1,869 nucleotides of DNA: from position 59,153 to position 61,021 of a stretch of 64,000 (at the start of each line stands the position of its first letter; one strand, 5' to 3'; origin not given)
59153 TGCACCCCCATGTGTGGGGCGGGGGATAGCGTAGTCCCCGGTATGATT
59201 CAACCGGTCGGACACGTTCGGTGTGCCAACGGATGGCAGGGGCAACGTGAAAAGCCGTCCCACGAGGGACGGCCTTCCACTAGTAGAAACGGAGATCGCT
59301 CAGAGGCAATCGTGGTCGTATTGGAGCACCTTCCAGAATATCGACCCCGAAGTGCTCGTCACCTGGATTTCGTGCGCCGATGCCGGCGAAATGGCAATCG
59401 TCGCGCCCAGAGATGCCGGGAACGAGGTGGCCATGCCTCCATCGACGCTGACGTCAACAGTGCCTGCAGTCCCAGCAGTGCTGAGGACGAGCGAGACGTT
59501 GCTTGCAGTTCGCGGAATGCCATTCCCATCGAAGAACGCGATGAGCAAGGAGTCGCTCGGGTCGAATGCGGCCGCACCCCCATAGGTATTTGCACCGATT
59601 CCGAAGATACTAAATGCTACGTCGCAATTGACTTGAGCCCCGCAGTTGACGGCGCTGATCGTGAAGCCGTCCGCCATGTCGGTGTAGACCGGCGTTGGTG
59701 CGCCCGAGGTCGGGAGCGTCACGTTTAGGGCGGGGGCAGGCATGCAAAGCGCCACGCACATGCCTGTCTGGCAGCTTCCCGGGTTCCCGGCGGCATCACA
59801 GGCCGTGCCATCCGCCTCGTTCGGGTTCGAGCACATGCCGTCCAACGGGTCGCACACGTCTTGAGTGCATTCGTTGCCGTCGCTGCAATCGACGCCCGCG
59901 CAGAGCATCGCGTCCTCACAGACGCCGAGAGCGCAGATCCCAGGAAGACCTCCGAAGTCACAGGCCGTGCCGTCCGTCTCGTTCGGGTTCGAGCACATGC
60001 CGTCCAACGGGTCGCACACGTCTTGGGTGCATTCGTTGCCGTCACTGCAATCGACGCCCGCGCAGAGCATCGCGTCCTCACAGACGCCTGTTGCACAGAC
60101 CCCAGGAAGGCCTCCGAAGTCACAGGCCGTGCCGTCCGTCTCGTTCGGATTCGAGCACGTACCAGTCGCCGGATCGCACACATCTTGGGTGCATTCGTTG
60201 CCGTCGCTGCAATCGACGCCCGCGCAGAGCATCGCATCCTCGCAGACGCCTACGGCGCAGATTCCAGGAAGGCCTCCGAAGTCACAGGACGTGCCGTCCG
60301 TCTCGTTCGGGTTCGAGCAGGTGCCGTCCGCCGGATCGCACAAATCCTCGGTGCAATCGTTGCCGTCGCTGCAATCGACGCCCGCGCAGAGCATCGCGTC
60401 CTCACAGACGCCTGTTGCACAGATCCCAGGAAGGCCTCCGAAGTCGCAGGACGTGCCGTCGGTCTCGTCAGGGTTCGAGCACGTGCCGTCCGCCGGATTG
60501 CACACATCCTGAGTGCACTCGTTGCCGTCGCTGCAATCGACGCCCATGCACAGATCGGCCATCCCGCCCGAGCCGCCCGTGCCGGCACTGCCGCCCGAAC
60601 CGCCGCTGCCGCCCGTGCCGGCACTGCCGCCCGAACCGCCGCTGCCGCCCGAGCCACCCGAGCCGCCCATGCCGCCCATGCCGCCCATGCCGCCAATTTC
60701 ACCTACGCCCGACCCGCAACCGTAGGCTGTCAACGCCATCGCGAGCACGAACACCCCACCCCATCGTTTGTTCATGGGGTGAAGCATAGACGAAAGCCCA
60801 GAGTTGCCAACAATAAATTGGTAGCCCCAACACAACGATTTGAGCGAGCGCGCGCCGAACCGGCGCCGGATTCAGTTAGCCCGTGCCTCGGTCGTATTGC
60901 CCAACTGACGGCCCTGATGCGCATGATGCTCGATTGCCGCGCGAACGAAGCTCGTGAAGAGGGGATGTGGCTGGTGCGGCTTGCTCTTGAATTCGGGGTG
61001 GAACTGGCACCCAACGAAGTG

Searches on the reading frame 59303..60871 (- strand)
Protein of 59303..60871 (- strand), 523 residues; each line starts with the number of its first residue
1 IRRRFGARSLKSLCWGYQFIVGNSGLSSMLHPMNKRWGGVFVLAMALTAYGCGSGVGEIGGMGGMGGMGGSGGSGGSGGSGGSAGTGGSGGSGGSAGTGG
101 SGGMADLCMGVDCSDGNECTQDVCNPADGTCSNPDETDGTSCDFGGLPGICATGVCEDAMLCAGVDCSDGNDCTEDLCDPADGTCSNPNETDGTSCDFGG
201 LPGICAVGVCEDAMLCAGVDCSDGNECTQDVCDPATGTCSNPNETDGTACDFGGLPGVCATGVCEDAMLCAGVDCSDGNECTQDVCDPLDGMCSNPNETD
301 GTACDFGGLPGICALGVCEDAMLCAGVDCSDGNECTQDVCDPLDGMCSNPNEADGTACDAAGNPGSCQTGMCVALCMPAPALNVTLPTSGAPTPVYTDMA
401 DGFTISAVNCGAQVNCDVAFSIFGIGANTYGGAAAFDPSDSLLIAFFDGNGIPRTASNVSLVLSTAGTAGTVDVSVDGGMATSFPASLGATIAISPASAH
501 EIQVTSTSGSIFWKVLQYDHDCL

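Call 37: search_protein_families(library=pfam, proteins=[window:59303-60871:-], max_evalue=0.01)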
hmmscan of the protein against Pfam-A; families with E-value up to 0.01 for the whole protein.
window:59303-60871:- (523 aa): 1 family
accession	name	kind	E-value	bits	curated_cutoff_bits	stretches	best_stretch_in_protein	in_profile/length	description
PF00526.23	Dicty_CTDC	-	7.7e-12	45.2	27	3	220-241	1-21/24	Dictyostelium (slime mold) repeat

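Call 38: search_protein_families(library=ncbifam, proteins=[window:59303-60871:-], max_evalue=0.01)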
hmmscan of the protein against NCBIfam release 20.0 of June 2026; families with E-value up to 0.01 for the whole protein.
window:59303-60871:- (523 aa): 0 families
